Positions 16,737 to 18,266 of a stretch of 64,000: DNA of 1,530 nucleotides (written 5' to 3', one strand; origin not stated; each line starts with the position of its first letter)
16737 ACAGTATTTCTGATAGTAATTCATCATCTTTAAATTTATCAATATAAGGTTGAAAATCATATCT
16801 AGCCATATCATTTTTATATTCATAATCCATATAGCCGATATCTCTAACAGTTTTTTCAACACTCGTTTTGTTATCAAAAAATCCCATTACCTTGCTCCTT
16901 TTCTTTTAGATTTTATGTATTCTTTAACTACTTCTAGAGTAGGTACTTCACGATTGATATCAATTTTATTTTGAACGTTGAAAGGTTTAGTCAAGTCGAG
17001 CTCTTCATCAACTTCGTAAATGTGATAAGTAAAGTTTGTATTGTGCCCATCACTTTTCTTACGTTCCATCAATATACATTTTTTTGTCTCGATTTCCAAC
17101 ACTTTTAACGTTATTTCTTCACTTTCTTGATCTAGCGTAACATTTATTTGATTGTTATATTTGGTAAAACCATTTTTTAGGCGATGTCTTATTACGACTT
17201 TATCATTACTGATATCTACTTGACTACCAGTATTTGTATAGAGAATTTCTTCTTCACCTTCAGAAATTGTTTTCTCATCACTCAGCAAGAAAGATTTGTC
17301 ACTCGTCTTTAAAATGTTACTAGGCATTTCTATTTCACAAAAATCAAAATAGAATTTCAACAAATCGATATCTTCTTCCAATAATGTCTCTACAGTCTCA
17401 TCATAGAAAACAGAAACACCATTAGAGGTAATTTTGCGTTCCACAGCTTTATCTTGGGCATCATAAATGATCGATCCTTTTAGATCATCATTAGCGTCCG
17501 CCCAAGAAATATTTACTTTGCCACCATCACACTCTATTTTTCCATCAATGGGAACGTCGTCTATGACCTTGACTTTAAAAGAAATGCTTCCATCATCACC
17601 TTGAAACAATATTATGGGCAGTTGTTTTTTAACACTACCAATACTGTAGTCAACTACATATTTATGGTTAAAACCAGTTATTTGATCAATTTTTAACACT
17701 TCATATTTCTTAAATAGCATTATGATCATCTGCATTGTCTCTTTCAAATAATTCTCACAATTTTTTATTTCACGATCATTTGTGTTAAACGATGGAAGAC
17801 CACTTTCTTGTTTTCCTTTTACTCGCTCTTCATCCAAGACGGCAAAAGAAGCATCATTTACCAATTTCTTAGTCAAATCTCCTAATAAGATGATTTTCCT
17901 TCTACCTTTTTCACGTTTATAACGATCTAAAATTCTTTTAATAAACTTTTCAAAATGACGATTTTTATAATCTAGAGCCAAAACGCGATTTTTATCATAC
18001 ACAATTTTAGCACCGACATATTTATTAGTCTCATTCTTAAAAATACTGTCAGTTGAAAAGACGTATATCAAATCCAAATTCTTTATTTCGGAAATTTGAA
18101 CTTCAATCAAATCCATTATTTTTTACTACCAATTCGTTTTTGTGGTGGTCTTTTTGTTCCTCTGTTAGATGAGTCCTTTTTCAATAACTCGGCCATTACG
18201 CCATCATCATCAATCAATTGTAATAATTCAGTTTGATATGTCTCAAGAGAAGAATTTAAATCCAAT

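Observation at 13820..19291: Four translationally coupled genes: TelA-like coiled-coil protein, unknown, coiled-coil AAA_5 ATPase, unknown (candidate stress/defence module)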

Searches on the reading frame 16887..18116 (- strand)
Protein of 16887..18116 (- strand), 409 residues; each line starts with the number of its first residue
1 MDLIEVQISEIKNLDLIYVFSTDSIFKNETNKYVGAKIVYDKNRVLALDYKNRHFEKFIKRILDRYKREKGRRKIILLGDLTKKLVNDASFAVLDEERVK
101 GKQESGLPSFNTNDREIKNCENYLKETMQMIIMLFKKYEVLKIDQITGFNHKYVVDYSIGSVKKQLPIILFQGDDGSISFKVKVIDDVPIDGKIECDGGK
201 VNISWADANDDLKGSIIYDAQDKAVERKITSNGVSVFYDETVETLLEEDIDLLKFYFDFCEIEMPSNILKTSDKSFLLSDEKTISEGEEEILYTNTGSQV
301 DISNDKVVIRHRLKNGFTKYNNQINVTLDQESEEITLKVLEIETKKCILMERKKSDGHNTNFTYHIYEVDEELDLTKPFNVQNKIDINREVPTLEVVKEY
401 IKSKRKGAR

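Call 3: search_protein_families(library=pfam, proteins=[window:16887-18116:-], max_evalue=1)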
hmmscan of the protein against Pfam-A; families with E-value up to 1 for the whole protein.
window:16887-18116:- (409 aa): 1 family
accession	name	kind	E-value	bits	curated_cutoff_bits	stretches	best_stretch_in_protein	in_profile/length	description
PF12098.13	DUF3574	-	0.077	13.3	25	0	84-162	15-92/103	Protein of unknown function (DUF3574)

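Call 4: search_protein_families(library=padloc, proteins=[window:16887-18116:-], max_evalue=1)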
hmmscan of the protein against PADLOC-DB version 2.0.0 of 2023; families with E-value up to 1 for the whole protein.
window:16887-18116:- (409 aa): 0 families

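Call 5: search_protein_families(library=ncbifam, proteins=[window:16887-18116:-], max_evalue=1)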
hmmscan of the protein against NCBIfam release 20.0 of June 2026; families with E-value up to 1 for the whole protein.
window:16887-18116:- (409 aa): 0 families

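Call 6: search_protein_families(library=phrogs, proteins=[window:16887-18116:-], max_evalue=1)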
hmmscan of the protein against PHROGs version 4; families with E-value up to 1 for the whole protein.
window:16887-18116:- (409 aa): 1 family
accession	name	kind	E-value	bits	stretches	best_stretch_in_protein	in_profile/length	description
phrog_26962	-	unknown function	0.21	12.7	0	233-250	24-41/102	-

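Call 13: find_homologous_proteins(query=window:16887-18116:-)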
Query window:16887-18116:- (409 aa): 62 proteins with E <= 0.001 among 5489 candidates.
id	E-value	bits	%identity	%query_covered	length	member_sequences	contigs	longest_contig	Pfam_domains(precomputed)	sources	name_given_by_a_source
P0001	1.6e-261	885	100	100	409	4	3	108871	-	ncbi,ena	-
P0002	3.2e-143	496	54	100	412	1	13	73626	-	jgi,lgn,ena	-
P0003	1.3e-140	487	54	100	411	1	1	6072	-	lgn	-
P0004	4.6e-140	485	55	100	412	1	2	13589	-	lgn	-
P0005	4.8e-140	485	54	100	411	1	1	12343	-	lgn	-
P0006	3.3e-139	482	54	100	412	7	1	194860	-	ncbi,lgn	-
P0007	8.8e-139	481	55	100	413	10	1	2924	-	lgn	-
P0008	9.1e-139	481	55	100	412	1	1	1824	-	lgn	-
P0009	6.8e-136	471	53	100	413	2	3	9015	-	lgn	-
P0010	1.9e-135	470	53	100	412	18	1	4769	-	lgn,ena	-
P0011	1.8e-134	467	53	100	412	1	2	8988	-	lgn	-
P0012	4.5e-131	456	51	100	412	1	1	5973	-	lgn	-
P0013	6.2e-131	455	53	100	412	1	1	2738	-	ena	-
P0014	2.5e-130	453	52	100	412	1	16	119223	-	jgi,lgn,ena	-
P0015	2.5e-130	453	52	100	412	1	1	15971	-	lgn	-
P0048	6.0e-90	320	39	100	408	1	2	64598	-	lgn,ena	-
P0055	1.3e-63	234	36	98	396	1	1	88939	-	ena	-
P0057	4.5e-49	186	32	99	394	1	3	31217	-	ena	-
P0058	7.9e-49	185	33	99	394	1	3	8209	-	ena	-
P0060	1.2e-46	178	35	98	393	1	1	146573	-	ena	-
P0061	2.2e-44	170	35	86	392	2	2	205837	-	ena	-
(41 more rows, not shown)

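Call 15: find_encoding_contigs(protein=P0061, flank=8000, max_places=2)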
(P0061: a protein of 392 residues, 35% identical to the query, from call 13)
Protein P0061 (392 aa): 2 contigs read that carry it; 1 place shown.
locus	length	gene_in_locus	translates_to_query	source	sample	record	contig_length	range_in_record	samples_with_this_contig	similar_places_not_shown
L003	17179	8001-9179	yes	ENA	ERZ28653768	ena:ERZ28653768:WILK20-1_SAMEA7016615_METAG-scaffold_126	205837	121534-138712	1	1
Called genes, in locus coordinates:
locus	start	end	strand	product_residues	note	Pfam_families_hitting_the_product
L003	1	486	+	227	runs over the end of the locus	-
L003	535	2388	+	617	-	PF01935:DUF87 (weak), PF10412:TrwB_AAD_bind (faint), PF13401:AAA_22 (faint)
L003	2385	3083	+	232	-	-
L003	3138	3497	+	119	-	-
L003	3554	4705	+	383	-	PF00768:Peptidase_S11, PF07943:PBP5_C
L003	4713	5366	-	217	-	-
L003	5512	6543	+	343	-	PF03706:LPG_synthase_TM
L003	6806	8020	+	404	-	PF05816:TelA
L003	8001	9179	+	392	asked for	-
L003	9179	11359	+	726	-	PF07728:AAA_5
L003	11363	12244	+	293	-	PF23822:DUF7192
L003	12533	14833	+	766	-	PF03477:ATP-cone, PF13597:NRDD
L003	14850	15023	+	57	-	PF13597:NRDD (weak)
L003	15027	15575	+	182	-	PF13353:Fer4_12, PF04055:Radical_SAM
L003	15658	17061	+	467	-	PF07963:N_methyl (weak)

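Call 16: find_encoding_contigs(protein=P0060, flank=8000, max_places=2)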
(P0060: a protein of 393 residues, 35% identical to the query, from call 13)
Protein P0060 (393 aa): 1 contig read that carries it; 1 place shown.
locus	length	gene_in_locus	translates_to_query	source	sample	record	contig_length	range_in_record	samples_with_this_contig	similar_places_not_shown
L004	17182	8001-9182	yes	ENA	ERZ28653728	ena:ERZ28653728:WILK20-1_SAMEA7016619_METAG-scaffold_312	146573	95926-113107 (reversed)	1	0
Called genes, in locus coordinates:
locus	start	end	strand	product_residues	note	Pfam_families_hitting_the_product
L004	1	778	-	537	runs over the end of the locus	PF00239:Resolvase, PF07508:Recombinase, PF13408:Zn_ribbon_recom, PF14287:DUF4368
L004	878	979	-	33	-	-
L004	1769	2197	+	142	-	PF04266:ASCH (faint)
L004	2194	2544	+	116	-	PF04266:ASCH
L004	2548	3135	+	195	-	PF13673:Acetyltransf_10 (weak), PF00583:Acetyltransf_1, PF13508:Acetyltransf_7 (weak)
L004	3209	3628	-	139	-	PF00005:ABC_tran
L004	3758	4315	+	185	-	PF07963:N_methyl (weak)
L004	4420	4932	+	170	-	-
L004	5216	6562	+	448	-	PF02878:PGM_PMM_I, PF02879:PGM_PMM_II, PF02880:PGM_PMM_III, PF00408:PGM_PMM_IV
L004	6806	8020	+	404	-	PF05816:TelA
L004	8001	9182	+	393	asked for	-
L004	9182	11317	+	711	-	PF07728:AAA_5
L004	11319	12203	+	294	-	PF23822:DUF7192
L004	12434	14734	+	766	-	PF03477:ATP-cone, PF13597:NRDD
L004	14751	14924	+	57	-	PF13597:NRDD (weak)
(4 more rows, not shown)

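Call 17: find_encoding_contigs(protein=P0001, flank=10000, max_places=3)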
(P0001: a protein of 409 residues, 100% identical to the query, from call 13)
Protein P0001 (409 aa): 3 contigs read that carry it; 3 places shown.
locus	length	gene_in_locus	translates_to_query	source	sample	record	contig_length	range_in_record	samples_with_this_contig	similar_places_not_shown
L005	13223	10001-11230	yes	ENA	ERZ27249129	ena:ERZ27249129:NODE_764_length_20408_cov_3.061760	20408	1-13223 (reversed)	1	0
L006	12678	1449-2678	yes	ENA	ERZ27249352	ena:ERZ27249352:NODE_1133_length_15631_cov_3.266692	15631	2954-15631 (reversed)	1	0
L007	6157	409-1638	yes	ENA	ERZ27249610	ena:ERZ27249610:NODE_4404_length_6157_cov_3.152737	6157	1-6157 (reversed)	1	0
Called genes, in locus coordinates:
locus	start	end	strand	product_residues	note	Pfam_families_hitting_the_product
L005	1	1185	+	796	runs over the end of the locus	PF09334:tRNA-synt_1g (faint), PF13603:tRNA-synt_1_2, PF00293:NUDIX, PF00133:tRNA-synt_1, PF01406:tRNA-synt_1e (faint), PF08264:Anticodon_1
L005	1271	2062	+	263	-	PF01066:CDP-OH_P_transf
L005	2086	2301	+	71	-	PF10957:Spore_Cse60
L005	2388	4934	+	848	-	PF00005:ABC_tran, PF02687:FtsX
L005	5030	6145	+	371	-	-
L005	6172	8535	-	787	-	PF09364:XFP_N, PF03894:XFP, PF09363:XFP_C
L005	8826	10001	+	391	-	PF05816:TelA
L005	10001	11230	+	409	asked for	-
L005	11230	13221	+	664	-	?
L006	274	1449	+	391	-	PF05816:TelA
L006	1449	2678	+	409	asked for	-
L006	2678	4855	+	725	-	PF07728:AAA_5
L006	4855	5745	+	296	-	PF23822:DUF7192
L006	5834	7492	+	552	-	PF01943:Polysacc_synt, PF03023:MurJ (weak)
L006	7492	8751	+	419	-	PF02388:FemAB, PF13480:Acetyltransf_6 (faint)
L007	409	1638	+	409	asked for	-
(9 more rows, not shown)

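Call 23: search_solved_structures(query=A1, max_evalue=10)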
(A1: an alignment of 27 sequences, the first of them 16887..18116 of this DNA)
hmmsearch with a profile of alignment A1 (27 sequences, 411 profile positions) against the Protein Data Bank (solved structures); distinct sequences matched with E-value up to 10: 0.

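Call 34: predict_structure(alignment_id=A1)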
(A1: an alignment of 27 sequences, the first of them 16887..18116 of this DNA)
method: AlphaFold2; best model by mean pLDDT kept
length: 409 residues; sequences in the alignment: 27
mean_pLDDT: 82.5   pTM: 0.73
mean pLDDT of the five models: 82.5, 81.8, 80.9, 80.4, 80.4
residues with pLDDT >= 90: 159; 70-90: 183; 50-70: 44; < 50: 23
segments of 3 or more residues with pLDDT < 50: 23-31, 89-98
pLDDT, mean of each block of 10 residues (from residue 1): 84 89 47 78 87 82 88 84 68 41 72 61 91 88 89 91 91 82 80 89 91 93 92 88 86 96 93 92 72 86 92 78 68 91 86 80 88 87 86 85 67
secondary structure, 60 per line:
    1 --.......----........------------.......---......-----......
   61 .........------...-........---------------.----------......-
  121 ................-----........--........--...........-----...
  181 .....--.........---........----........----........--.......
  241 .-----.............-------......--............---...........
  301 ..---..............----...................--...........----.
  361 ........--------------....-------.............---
elements in order: H3-9 E14-21 E34-40 E44-49 H55-69 E76-78 H80-87 H114-119 H121-136 E142-149 E152-159 E162-172 E178-185 E188-196 E200-207 E212-219 E224-231 E234-241 H247-259 E267-272 E275-286 E290-302 E306-319 E324-342 E345-355 E360-368 E383-386 H394-406

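Call 38: search_dna_similar(query=window:16887-18116:-, collection=phages, mode=protein, max_evalue=0.01, max_rows=10)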
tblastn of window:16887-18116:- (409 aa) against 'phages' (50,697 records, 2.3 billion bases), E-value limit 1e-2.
No match.

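Call 51: find_related_loci(query=A1, collection=viral_contigs, flank=6000)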
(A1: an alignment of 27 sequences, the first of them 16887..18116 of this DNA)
Query A1 (409 aa) in viral_contigs; peptide patterns used: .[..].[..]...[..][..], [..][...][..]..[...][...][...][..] (x = any residue, [..] = any of these).
97 stretches matched a pattern, but none encodes a relative of the query by tblastn (E <= 1e-3).

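Call 52: search_protein_representatives(alignment_id=A1)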
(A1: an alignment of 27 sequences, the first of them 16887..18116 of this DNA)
Query: 27 sequences, 411 profile positions. Proteins with E-value up to 0.001 (for the whole library): 117; up to 1e-10: 89; up to 1e-30: 56. The best 117 are listed.
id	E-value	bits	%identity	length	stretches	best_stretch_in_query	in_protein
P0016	2.0e-163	560.6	-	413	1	1-410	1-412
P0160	1.1e-153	528.5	-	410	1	1-409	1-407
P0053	4.3e-141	487.0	-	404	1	1-409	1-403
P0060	3.5e-134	464.3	-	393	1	1-406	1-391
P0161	1.2e-129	449.4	-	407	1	1-404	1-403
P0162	3.1e-124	431.5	-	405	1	1-408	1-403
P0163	1.1e-121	423.1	-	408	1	1-408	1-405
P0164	7.8e-121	420.3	-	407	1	1-407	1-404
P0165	8.8e-120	416.9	-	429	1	1-410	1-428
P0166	3.6e-108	378.6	-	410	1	1-408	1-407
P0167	1.0e-107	377.1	-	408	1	1-405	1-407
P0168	2.1e-106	372.8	-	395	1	1-405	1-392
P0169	4.2e-105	368.5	-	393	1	1-407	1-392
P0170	1.8e-104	366.4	-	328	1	81-409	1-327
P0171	1.8e-104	366.4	-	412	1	1-408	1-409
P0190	8.1e-53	196.3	-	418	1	4-407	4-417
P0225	2.9e-20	89.1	-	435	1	4-408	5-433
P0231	5.1e-17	78.4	-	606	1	17-285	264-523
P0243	3.7e-11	59.1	-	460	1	5-401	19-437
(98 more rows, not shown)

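Call 53: fold_search(model_id=the predicted structure, library=viral)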
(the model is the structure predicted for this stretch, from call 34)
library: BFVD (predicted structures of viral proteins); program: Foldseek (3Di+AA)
matches with E <= 10: 1136; with E <= 0.001: 0
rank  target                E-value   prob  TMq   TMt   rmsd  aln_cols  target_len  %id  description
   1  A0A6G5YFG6            1.5e-03  0.80  0.14  0.08  20.1       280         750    8  (no name in the UniProt tables at hand)
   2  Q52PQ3                1.5e-03  0.51  0.12  0.05  26.0       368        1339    8  Possible phage tail protein [Xanthomonas phage Xp15]
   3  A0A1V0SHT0            1.9e-03  0.15  0.09  0.07  25.2       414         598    8  prolyl oligopeptidase [Klosneuvirus KNV1]
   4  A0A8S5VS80            2.6e-03  0.18  0.09  0.09  36.2       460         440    9  (no name in the UniProt tables at hand)
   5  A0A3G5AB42            4.5e-03  0.25  0.10  0.10  25.4       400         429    8  Uncharacterized protein [Hyperionvirus sp.]
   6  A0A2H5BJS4            5.0e-03  0.20  0.11  0.09  25.6       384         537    8  dihydrofolate reductase [Erwinia phage vB_EamM_MadMel]
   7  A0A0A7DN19            5.3e-03  0.41  0.10  0.04  23.0       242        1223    9  Adsorption protein [Lactobacillus phage Ldl1]
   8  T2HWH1                6.5e-03  0.33  0.11  0.11  22.4       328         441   11  NSs protein [Lisianthus necrotic ringspot virus]
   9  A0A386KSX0            6.5e-03  0.13  0.09  0.05  27.6       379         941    8  Host specificity protein J [Caulobacter phage Kronos]
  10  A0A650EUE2            8.4e-03  0.15  0.11  0.12  42.0       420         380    8  (no name in the UniProt tables at hand)
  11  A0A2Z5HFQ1            9.3e-03  0.12  0.10  0.10  24.4       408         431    8  (no name in the UniProt tables at hand)
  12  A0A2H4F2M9            1.0e-02  0.35  0.10  0.06  21.6       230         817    9  (no name in the UniProt tables at hand)
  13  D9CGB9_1              1.0e-02  0.21  0.12  0.08  17.1       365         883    5  (no name in the UniProt tables at hand)
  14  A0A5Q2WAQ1            1.3e-02  0.51  0.12  0.10  19.1       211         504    8  (no name in the UniProt tables at hand)
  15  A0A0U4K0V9            1.4e-02  0.14  0.10  0.06  24.3       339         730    8  Minor tail protein [Arthrobacter phage Rings]
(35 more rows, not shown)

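Call 54: find_encoding_contigs(protein=P0190, flank=8000, max_places=2)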
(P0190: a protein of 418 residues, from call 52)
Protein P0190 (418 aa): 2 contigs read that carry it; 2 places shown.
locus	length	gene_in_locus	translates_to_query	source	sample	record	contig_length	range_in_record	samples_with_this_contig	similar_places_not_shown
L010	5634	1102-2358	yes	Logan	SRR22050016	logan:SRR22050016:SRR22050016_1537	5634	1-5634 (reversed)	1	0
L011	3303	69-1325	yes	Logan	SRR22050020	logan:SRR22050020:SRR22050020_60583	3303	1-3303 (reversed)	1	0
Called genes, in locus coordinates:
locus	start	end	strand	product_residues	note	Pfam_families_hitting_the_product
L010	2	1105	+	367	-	?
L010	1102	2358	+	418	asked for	-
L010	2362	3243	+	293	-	-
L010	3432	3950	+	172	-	PF18143:HAD_SAK_2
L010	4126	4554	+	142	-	-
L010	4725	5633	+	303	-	?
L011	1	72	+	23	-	?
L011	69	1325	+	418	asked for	-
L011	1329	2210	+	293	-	-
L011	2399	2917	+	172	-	PF18143:HAD_SAK_2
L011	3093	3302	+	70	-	?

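Call 55: find_encoding_contigs(protein=P0225, flank=8000, max_places=2)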
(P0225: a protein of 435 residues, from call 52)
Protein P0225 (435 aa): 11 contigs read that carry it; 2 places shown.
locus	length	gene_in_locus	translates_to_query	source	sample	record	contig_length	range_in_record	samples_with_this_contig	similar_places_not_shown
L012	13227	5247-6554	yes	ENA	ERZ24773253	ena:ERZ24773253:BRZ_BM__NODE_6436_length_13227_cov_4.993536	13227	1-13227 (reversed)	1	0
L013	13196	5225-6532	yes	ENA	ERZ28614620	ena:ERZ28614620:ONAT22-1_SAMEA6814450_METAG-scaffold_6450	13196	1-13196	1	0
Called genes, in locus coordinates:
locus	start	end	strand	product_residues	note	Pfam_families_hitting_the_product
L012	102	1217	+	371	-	PF01702:TGT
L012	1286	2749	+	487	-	-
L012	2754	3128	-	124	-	PF12670:DUF3792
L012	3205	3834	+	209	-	PF04239:DUF421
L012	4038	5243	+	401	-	PF05816:TelA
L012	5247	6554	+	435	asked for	-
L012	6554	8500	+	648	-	PF00004:AAA (weak), PF07728:AAA_5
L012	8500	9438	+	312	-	PF23822:DUF7192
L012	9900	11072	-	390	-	-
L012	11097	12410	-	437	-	PF01943:Polysacc_synt, PF13440:Polysacc_synt_3 (faint), PF01554:MatE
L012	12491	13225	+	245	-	?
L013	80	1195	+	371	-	PF01702:TGT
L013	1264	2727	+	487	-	-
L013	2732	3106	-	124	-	PF12670:DUF3792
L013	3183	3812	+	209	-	PF04239:DUF421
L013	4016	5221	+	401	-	PF05816:TelA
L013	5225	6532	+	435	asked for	-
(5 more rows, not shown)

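Call 56: search_protein_families(library=pfam, proteins=[L010:2-1105:+, L010:2362-3243:+, L010:4126-4554:+, L010:4725-5633:+], max_evalue=0.1)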
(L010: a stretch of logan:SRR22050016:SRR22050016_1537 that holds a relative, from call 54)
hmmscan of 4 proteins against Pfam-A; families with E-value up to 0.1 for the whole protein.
L010:2-1105:+ (367 aa): 2 families
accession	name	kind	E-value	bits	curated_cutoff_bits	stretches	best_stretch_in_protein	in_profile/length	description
PF05816.16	TelA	-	4.8e-29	101.9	30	1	3-322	15-327/332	Toxic anion resistance protein (TelA)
PF07651.22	ANTH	-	0.0046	16.4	21.5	1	169-290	34-147/276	ANTH domain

L010:2362-3243:+ (293 aa): 2 families
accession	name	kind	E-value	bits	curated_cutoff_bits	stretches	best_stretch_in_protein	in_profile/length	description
PF13877.11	RPAP3_C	-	0.0021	19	23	0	21-84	13-76/92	Potential Monad-binding region of RPAP3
PF17830.6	STI1-HOP_DP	-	0.03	14.6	29.1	1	34-62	22-51/55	STI1/HOP, DP domain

L010:4126-4554:+ (142 aa): 1 family
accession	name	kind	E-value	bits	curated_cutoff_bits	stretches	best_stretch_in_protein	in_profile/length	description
PF13114.12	RecO_N_2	-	0.032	14.3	27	0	118-138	14-35/71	RecO N terminal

L010:4725-5633:+ (303 aa): 20 families
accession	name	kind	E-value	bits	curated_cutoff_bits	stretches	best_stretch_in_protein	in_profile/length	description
PF17757.6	UvrB_inter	-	2.7e-30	104.8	22.9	1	156-246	1-91/91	UvrB interaction domain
PF04851.21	ResIII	-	4.1e-15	56.5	22.5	1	8-89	2-84/164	Type III restriction enzyme, res subunit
PF00270.35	DEAD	-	1.2e-06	28.8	26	1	13-92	3-85/167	DEAD/DEAH box helicase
PF13401.12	AAA_22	-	0.00036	21.3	27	1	28-124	4-101/130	AAA domain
PF13604.12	AAA_30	-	0.00051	20.3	27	1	13-74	5-66/191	AAA domain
PF12775.13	AAA_7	-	0.00098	19.1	25.8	1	20-59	24-63/181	P-loop containing dynein motor region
PF13245.12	AAA_19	-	0.0057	17.3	25.1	1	29-128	11-111/134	AAA domain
PF00225.29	Kinesin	-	0.0057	16.1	29.3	1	17-94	62-135/327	Kinesin motor domain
PF13191.12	AAA_16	-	0.0068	17.4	32.6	1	16-107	10-103/167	AAA ATPase domain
PF21837.1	DUF6896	-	0.009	16.5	27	1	181-280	28-119/128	Domain of unknown function (DUF6896)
PF05872.18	HerA_C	-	0.02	14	22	1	21-54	13-46/502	Helicase HerA-like C-terminal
PF13481.12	AAA_25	-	0.032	14.3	27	1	13-47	17-51/195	AAA domain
PF06523.16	DUF1106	-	0.036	14.5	27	0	50-89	53-89/91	Protein of unknown function (DUF1106)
PF10412.15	TrwB_AAD_bind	-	0.038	13.3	20.5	1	27-56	13-42/387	Type IV secretion-system coupling protein DNA-binding domain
PF00004.35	AAA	-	0.051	14.5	21.2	0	34-78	3-50/131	ATPase family associated with various cellular activities (AAA)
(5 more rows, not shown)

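Call 57: find_encoding_contigs(protein=P0243, flank=8000, max_places=2)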
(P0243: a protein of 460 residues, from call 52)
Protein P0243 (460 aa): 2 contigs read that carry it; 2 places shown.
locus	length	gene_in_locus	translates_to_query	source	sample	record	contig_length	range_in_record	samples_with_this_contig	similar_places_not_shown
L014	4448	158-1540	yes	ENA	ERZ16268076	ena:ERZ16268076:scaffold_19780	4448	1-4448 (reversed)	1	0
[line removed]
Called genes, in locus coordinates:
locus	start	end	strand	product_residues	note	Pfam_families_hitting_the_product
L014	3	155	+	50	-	?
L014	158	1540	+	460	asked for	-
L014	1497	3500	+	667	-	PF07728:AAA_5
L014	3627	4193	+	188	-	-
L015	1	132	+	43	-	?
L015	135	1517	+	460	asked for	-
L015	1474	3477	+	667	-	PF07728:AAA_5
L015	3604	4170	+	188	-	-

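Call 58: find_encoding_contigs(protein=P0231, flank=8000, max_places=2)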
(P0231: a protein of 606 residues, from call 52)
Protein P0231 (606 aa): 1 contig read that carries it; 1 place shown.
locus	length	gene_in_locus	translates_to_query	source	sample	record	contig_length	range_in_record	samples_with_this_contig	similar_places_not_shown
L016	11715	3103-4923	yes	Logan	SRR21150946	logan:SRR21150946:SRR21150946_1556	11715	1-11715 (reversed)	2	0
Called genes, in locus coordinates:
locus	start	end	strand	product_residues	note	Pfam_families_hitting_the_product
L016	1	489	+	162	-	?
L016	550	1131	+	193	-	PF01725:Ham1p_like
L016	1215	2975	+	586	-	-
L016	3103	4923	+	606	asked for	-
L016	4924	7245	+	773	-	PF07728:AAA_5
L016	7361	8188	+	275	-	PF23822:DUF7192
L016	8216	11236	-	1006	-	PF13306:LRR_5, PF13855:LRR_8 (faint), PF13306:LRR_5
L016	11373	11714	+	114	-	?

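Call 59: search_protein_families(library=pfam, proteins=[L016:1215-2975:+, L016:3103-4923:+, L014:3627-4193:+, L016:4924-7245:+], max_evalue=0.1)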
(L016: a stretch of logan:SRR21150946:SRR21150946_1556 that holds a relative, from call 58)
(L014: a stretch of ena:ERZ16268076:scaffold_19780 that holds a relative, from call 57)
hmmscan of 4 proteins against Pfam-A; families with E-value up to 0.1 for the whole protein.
L016:1215-2975:+ (586 aa): 2 families
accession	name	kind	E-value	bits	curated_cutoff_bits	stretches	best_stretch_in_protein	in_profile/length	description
PF09810.15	Exo5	-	0.046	13.6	25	1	298-400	139-248/367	Exonuclease V - a 5' deoxyribonuclease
PF08810.16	KapB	-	0.088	13.4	26.3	0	183-267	17-96/112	Kinase associated protein B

L016:3103-4923:+ (606 aa): 0 families

L014:3627-4193:+ (188 aa): 5 families
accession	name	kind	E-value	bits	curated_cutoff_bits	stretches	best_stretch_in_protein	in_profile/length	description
PF08565.17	CDC37_M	-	0.027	14.9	25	1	52-135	45-102/113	Cdc37 Hsp90 binding domain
PF20326.3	DUF6621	-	0.03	14.5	27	1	23-61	95-133/190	Family of unknown function (DUF6621)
PF20155.4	TMP_3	-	0.056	13.6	41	1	86-143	20-78/192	Tape measure protein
PF10459.15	Peptidase_S46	-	0.061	12.4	22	1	47-166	350-471/698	Peptidase S46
PF06911.18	Senescence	-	0.096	13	24.6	0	101-160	43-100/184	Senescence domain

L016:4924-7245:+ (773 aa): 6 families
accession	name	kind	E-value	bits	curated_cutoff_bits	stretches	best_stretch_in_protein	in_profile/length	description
PF07728.20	AAA_5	-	2.9e-09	37.5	22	1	503-618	1-125/139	AAA domain (dynein-related subfamily)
PF24564.1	DUF7605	-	0.00015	22.2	27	1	311-392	59-139/183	Domain of unknown function (DUF7605)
PF00004.35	AAA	-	0.0048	17.8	21.2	1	504-615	1-109/131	ATPase family associated with various cellular activities (AAA)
PF13479.12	AAA_24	-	0.03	14.6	27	0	504-524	5-25/195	AAA domain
PF13401.12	AAA_22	-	0.058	14.2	27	0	504-525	8-29/130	AAA domain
PF12775.13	AAA_7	-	0.09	12.7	25.8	0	502-540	34-72/181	P-loop containing dynein motor region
